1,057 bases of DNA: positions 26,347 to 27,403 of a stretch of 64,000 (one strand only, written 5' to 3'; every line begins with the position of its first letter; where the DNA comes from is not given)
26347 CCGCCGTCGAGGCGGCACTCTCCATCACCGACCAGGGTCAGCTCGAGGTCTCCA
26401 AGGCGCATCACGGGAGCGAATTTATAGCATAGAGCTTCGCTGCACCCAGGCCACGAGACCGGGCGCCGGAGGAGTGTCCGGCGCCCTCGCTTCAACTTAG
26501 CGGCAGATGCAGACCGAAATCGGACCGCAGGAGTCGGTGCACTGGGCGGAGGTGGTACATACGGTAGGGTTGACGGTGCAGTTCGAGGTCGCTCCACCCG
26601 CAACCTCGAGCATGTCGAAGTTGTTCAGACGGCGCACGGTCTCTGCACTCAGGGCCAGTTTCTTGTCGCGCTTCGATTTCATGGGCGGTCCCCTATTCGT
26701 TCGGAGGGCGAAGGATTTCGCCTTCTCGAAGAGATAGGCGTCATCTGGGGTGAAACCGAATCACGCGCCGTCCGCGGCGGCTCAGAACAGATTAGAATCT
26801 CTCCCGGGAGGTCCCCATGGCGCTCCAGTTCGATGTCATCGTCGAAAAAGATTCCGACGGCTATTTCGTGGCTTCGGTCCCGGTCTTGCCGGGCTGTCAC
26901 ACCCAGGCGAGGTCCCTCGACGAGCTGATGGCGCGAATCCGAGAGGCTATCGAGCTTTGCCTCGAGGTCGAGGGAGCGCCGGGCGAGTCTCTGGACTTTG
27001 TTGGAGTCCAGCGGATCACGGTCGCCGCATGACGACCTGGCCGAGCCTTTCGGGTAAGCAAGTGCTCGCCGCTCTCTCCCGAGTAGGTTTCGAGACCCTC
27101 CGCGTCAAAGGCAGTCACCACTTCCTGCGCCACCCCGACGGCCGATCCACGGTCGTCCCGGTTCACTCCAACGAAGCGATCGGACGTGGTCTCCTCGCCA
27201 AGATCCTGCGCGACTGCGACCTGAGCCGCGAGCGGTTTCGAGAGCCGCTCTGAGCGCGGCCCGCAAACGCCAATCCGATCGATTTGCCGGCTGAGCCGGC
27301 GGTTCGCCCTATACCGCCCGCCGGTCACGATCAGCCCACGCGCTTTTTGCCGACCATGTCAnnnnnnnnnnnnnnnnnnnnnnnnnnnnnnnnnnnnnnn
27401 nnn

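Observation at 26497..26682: Lanthipeptide/ranthipeptide-like precursor: GG-leader plus a 31-aa core with 6 Cys and 10 Ser/Thr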

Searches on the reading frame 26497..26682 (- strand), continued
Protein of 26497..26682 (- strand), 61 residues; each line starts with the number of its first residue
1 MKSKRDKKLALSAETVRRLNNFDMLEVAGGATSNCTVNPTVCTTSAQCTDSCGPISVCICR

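Call 58: list_cluster_members(proteins=[P0292, P0309, P0317, P0322, P0325, P0330, P0334, P0338, P0342, P0354])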
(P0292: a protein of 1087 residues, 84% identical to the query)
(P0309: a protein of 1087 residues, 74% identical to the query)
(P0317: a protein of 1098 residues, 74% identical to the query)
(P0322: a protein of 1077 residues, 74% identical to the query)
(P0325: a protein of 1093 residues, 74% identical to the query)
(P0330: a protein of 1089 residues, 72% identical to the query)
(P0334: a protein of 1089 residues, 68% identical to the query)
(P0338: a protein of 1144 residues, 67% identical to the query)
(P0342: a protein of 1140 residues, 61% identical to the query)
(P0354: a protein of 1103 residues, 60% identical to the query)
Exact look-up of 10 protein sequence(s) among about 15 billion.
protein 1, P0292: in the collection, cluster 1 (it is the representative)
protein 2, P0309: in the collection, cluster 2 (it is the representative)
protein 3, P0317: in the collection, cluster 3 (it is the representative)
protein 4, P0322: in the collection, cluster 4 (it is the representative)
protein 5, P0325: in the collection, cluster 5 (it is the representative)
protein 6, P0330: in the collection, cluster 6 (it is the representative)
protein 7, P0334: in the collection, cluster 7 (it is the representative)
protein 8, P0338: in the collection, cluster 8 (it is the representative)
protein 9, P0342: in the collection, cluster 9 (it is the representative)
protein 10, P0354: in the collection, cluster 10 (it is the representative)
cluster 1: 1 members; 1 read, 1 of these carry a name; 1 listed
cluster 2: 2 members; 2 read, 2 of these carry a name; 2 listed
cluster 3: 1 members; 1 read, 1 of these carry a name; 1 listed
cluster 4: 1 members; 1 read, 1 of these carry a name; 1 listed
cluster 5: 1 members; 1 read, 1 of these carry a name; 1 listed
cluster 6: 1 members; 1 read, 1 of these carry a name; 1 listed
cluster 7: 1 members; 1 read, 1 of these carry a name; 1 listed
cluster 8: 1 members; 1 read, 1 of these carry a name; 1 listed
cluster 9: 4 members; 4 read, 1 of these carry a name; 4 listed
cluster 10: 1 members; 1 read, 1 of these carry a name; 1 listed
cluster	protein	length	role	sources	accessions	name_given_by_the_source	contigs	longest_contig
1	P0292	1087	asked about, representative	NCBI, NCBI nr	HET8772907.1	MAG TPA: lantibiotic dehydratase [Thermoanaerobaculia bacterium] | lantibiotic dehydratase [Thermoanaerobaculia bacterium]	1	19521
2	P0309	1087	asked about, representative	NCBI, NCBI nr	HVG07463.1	MAG TPA: lantibiotic dehydratase [Thermoanaerobaculia bacterium] | lantibiotic dehydratase [Thermoanaerobaculia bacterium]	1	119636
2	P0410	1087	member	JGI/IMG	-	thiopeptide-type bacteriocin biosynthesis protein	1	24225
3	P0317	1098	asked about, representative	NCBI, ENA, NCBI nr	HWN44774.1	MAG TPA: lantibiotic dehydratase [Thermoanaerobaculia bacterium] | lantibiotic dehydratase [Thermoanaerobaculia bacterium]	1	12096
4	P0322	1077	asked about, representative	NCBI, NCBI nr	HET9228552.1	MAG TPA: lantibiotic dehydratase [Thermoanaerobaculia bacterium] | lantibiotic dehydratase [Thermoanaerobaculia bacterium]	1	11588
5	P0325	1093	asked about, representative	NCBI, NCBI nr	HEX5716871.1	MAG TPA: lantibiotic dehydratase [Thermoanaerobaculia bacterium] | lantibiotic dehydratase [Thermoanaerobaculia bacterium]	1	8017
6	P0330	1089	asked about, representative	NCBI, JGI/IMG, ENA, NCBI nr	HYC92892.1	MAG TPA: lantibiotic dehydratase [Thermoanaerobaculia bacterium] | lantibiotic dehydratase [Thermoanaerobaculia bacterium]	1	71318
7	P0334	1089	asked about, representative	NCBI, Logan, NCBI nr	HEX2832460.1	MAG TPA: lantibiotic dehydratase [Thermoanaerobaculia bacterium] | lantibiotic dehydratase [Thermoanaerobaculia bacterium]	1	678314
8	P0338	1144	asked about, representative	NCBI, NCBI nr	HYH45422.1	MAG TPA: lantibiotic dehydratase [Thermoanaerobaculia bacterium] | lantibiotic dehydratase [Thermoanaerobaculia bacterium]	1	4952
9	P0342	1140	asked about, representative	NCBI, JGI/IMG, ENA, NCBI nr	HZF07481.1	MAG TPA: lantibiotic dehydratase [Thermoanaerobaculia bacterium] | lantibiotic dehydratase [Thermoanaerobaculia bacterium]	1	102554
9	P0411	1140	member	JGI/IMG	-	-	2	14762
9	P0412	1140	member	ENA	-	-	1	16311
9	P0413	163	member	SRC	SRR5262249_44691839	-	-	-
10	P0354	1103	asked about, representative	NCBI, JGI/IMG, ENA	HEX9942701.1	MAG TPA: lantibiotic dehydratase [Thermoanaerobaculia bacterium] | thiopeptide-type bacteriocin biosynthesis protein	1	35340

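Call 59: find_encoding_contigs(protein=P0373, flank=10000, max_places=3)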
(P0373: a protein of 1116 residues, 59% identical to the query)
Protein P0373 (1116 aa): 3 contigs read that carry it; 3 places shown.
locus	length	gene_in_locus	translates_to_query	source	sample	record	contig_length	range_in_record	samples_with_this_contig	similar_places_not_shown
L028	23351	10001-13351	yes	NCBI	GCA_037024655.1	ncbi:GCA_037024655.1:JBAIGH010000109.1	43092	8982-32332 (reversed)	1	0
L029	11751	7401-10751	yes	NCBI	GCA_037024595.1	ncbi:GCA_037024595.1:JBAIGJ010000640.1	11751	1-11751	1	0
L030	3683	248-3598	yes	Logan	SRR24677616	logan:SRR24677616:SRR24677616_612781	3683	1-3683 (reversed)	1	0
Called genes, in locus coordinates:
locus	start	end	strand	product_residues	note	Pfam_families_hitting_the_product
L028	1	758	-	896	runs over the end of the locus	PF02861:Clp_N, PF13191:AAA_16 (weak), PF00004:AAA, PF17871:AAA_lid_9, PF00004:AAA (weak), PF07724:AAA_2, PF07728:AAA_5 (weak), PF10431:ClpB_D2-small, +2 more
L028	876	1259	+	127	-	PF05488:PAAR_motif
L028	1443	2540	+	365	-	PF13489:Methyltransf_23, PF13847:Methyltransf_31 (faint), PF08241:Methyltransf_11, PF08242:Methyltransf_12, PF13649:Methyltransf_25 (weak)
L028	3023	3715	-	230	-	-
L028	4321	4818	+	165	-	PF13699:eCIS_core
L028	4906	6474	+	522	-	PF00264:Tyrosinase, PF12142:PPO1_DWL, PF25271:DUF7868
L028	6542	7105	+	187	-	-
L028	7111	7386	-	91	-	-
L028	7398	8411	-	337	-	PF00089:Trypsin, PF13365:Trypsin_2 (weak)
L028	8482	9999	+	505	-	PF00773:RNB, PF18614:RNase_II_C_S1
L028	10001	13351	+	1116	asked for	PF04738:Lant_dehydr_N, PF14028:Lant_dehydr_C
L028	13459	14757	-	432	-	PF05147:LANC_like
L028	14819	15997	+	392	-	PF01264:Chorismate_synt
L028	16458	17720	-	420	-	-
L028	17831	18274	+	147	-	-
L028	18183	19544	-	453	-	PF13490:zf-HC2 (faint)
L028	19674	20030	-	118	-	-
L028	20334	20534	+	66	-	-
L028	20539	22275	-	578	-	PF00654:Voltage_CLC, PF00571:CBS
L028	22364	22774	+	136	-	PF12802:MarR_2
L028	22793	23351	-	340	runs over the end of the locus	PF02423:OCD_Mu_crystall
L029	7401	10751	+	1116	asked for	PF04738:Lant_dehydr_N, PF14028:Lant_dehydr_C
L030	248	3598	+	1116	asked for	PF04738:Lant_dehydr_N, PF14028:Lant_dehydr_C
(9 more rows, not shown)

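Call 65: find_encoding_contigs(protein=P0019, flank=10000, max_places=3)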
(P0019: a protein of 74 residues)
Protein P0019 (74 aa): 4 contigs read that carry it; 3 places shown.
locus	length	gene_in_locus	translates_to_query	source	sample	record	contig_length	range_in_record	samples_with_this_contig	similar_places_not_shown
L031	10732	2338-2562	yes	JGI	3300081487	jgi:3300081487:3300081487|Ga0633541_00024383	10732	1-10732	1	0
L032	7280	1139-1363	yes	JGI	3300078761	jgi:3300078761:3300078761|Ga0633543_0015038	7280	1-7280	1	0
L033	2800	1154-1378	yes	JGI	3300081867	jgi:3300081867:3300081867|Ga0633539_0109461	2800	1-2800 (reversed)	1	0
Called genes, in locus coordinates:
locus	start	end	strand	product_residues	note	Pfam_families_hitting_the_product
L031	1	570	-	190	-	?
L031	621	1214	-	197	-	PF01427:Peptidase_M15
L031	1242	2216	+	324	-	PF01544:CorA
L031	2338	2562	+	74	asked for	-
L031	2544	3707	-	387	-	PF05147:LANC_like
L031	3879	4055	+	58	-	-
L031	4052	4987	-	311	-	PF00158:Sigma54_activat, PF01078:Mg_chelatase (faint), PF14532:Sigma54_activ_2, PF07724:AAA_2 (weak), PF07728:AAA_5, PF25601:AAA_lid_14, PF02954:HTH_8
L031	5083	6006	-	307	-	-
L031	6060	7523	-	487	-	-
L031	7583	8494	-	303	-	PF13622:4HBT_3, PF20789:4HBT_3C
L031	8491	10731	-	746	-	?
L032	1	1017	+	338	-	?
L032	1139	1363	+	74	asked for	-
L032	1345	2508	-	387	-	PF05147:LANC_like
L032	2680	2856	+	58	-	-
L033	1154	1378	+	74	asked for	-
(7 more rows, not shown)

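Call 66: search_protein_families(library=pfam, proteins=[L031:8491-10731:-, L031:6060-7523:-, L031:5083-6006:-, L031:2544-3707:-, L031:3879-4055:+, L031:2338-2562:+], max_evalue=0.01)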
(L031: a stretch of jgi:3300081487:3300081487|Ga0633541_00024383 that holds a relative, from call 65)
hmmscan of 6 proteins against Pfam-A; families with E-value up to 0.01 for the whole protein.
L031:8491-10731:- (746 aa): 2 families
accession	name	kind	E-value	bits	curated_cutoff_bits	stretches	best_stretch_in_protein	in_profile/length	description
PF12055.13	DUF3536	-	7.8e-95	317.9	25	1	276-559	1-283/284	Domain of unknown function (DUF3536)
PF03065.20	Glyco_hydro_57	-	9.8e-16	58.3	21.2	1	49-222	104-266/291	Glycosyl hydrolase family 57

L031:6060-7523:- (487 aa): 0 families

L031:5083-6006:- (307 aa): 1 family
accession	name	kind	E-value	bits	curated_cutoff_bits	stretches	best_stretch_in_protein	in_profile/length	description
PF00927.28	Transglut_C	-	0.0012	19.4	26.6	1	182-240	3-67/106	Transglutaminase family, C-terminal ig like domain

L031:2544-3707:- (387 aa): 1 family
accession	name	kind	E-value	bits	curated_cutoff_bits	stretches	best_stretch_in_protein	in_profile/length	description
PF05147.19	LANC_like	-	6.9e-28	97.7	23.2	1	40-379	15-350/350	Lanthionine synthetase C-like protein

L031:3879-4055:+ (58 aa): 0 families

L031:2338-2562:+ (74 aa): 0 families

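Call 68: search_protein_families(library=pfam, proteins=[window:26497-26682:-, L008:10336-10545:+, L025:8677-8919:-, L026:14714-14905:-, L031:2338-2562:+, L031:3879-4055:+, L020:11368-11583:-, L022:10635-10793:+], max_evalue=10)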
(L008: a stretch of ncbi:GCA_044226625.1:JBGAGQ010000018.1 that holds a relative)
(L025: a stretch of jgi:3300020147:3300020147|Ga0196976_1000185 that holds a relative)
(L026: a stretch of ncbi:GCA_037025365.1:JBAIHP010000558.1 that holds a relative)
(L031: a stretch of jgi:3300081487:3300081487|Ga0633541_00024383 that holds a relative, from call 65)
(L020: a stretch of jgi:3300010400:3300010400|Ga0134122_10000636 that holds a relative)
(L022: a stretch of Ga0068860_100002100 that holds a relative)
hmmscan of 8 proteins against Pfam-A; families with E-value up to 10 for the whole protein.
window:26497-26682:- (61 aa): 1 family
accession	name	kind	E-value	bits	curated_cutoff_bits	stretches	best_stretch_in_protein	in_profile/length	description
PF12947.13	EGF_3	-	0.86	10.3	28.5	1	35-60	1-25/36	EGF domain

L008:10336-10545:+ (69 aa): 0 families

L025:8677-8919:- (80 aa): 0 families

L026:14714-14905:- (63 aa): 0 families

L031:2338-2562:+ (74 aa): 0 families

L031:3879-4055:+ (58 aa): 0 families

L020:11368-11583:- (71 aa): 0 families

L022:10635-10793:+ (52 aa): 0 families

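Call 78: predict_structure(alignment_id=A1)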
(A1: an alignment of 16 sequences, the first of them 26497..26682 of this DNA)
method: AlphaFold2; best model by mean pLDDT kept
length: 61 residues; sequences in the alignment: 16
mean_pLDDT: 56.0   pTM: 0.31
mean pLDDT of the five models: 56.0, 50.2, 49.5, 47.1, 44.9
residues with pLDDT >= 90: 0; 70-90: 0; 50-70: 52; < 50: 9
segments of 3 or more residues with pLDDT < 50: 1-8
pLDDT, mean of each block of 10 residues (from residue 1): 45 61 58 56 58 59 54
secondary structure, 60 per line:
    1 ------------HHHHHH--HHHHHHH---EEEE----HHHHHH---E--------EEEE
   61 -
elements in order: H13-18 H21-27 E31-34 H39-44 E57-60
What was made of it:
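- On Unmodified double-glycine-leader bacteriocins / disulfide-rich secreted peptides: AF2 pLDDT is 56 (call 78).
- Fold: AF2 gives no confident autonomous fold, pLDDT 56 (call 78). AF2 predicts no confident compact fold (call 78, weak evidence).
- Tried and rejected: AF2 on the 16-sequence alignment gave pLDDT 56, so no fold search was run (call 78).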

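Call 79: search_protein_families(library=ncbifam, alignment_id=A1, max_evalue=0.01)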
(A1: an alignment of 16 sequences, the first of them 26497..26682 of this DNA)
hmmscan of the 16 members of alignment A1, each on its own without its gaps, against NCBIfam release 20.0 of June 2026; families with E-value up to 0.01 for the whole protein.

A. member 1, window:26497-26682:- (61 aa): 1 family
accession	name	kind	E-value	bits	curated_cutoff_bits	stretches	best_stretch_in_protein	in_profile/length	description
NF038153.1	lant_leader_L1a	domain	0.00033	20.8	22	1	1-30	1-32/32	class I lanthipeptide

B. families by the number of members that match (of 16 scanned): 2 families
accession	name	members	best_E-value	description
NF038153.1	lant_leader_L1a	16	1.3e-07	class I lanthipeptide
TIGR04149.1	GG_sam_targ_CFB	4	0.00062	TIGR04149 family rSAM-modified RiPP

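Call 81: list_cluster_members(proteins=[P0370, P0377, P0392, P0405, P0290, P0318, P0357, P0304, P0003, P0006])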
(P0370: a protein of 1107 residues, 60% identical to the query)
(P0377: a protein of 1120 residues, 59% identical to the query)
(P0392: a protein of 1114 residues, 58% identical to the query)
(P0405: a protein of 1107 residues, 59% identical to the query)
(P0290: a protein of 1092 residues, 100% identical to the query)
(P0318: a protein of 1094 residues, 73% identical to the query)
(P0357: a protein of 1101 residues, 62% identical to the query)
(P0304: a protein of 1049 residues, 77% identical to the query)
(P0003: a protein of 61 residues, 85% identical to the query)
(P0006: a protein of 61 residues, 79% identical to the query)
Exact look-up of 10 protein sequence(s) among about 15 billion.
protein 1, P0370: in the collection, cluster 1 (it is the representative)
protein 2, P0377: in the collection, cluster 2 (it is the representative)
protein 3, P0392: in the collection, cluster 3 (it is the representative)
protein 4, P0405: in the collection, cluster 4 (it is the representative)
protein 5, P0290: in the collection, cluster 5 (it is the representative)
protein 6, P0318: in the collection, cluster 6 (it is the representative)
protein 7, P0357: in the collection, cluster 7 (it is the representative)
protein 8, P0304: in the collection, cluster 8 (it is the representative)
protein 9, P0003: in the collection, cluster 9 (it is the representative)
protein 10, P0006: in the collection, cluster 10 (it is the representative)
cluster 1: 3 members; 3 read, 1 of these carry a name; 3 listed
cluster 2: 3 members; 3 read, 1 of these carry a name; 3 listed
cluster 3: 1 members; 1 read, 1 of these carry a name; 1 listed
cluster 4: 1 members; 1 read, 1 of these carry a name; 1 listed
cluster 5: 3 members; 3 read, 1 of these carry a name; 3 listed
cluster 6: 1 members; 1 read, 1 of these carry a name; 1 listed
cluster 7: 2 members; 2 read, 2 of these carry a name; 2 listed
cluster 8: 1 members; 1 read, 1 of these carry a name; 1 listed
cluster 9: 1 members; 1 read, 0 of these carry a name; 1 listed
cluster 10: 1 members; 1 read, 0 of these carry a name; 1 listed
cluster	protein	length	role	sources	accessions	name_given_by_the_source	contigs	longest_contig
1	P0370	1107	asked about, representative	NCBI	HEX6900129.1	MAG TPA: lantibiotic dehydratase [Thermoanaerobaculia bacterium]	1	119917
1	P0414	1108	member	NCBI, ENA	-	-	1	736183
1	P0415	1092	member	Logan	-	-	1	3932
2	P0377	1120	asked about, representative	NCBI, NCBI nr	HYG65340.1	MAG TPA: lantibiotic dehydratase [Thermoanaerobaculia bacterium] | lantibiotic dehydratase [Thermoanaerobaculia bacterium]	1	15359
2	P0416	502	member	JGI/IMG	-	-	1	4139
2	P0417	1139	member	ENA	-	-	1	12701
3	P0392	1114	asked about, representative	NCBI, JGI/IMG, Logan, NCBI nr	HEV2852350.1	MAG TPA: lantibiotic dehydratase [Thermoanaerobaculia bacterium] | thiopeptide-type bacteriocin biosynthesis protein | lantibiotic dehydratase [Thermoanaerobaculia bacterium]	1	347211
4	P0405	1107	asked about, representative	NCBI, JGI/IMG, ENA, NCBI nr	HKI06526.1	MAG TPA: lantibiotic dehydratase [Thermoanaerobaculia bacterium] | lantibiotic dehydratase [Thermoanaerobaculia bacterium]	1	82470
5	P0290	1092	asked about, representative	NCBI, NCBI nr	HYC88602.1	MAG TPA: lantibiotic dehydratase [Thermoanaerobaculia bacterium] | lantibiotic dehydratase [Thermoanaerobaculia bacterium]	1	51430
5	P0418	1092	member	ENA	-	-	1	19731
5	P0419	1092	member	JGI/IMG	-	-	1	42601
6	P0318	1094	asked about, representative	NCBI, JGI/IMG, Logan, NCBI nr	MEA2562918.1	MAG: lantibiotic biosynthesis protein [Acidobacteriota bacterium] | thiopeptide-type bacteriocin biosynthesis protein | lantibiotic biosynthesis protein [Acidobacteriota bacterium]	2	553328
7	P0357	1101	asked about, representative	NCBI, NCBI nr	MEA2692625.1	MAG: lantibiotic biosynthesis protein, partial [Acidobacteriota bacterium] | lantibiotic biosynthesis protein [Acidobacteriota bacterium]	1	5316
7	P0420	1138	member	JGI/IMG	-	thiopeptide-type bacteriocin biosynthesis protein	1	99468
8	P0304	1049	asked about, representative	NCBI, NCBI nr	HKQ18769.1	MAG TPA: lantibiotic dehydratase, partial [Candidatus Eisenbacteria bacterium] | lantibiotic dehydratase [Candidatus Eisenbacteria bacterium]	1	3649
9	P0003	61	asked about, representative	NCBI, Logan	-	-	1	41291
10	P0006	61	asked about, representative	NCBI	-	-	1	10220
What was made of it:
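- The 18 accession-bearing LanB hits checked belong to other MAGs (calls 58, 81).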

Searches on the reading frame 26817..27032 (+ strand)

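Call 7: search_protein_families(library=pfam, proteins=[window:26817-27032:+], max_evalue=0.01)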
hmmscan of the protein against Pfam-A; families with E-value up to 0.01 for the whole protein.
window:26817-27032:+ (71 aa): 3 families
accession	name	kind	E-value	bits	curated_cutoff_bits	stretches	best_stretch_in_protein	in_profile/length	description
PF15919.11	HicB_lk_antitox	-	5.3e-08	33.5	27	1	6-52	2-48/123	HicB_like antitoxin of bacterial toxin-antitoxin system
PF21748.3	UPF0150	-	0.0012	19.1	27.3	1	12-47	15-51/64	UPF0150-like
PF08972.17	DUF1902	-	0.008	16.7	22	1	15-53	13-51/74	Domain of unknown function (DUF1902)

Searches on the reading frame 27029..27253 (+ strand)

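Call 7: search_protein_families(library=pfam, proteins=[window:27029-27253:+], max_evalue=0.01)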
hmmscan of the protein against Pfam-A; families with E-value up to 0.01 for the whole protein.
window:27029-27253:+ (74 aa): 1 family
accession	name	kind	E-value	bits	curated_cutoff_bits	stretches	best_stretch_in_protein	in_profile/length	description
PF07927.17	HicA_toxin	-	5.3e-17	62.1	27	1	9-65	1-58/58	HicA toxin of bacterial toxin-antitoxin,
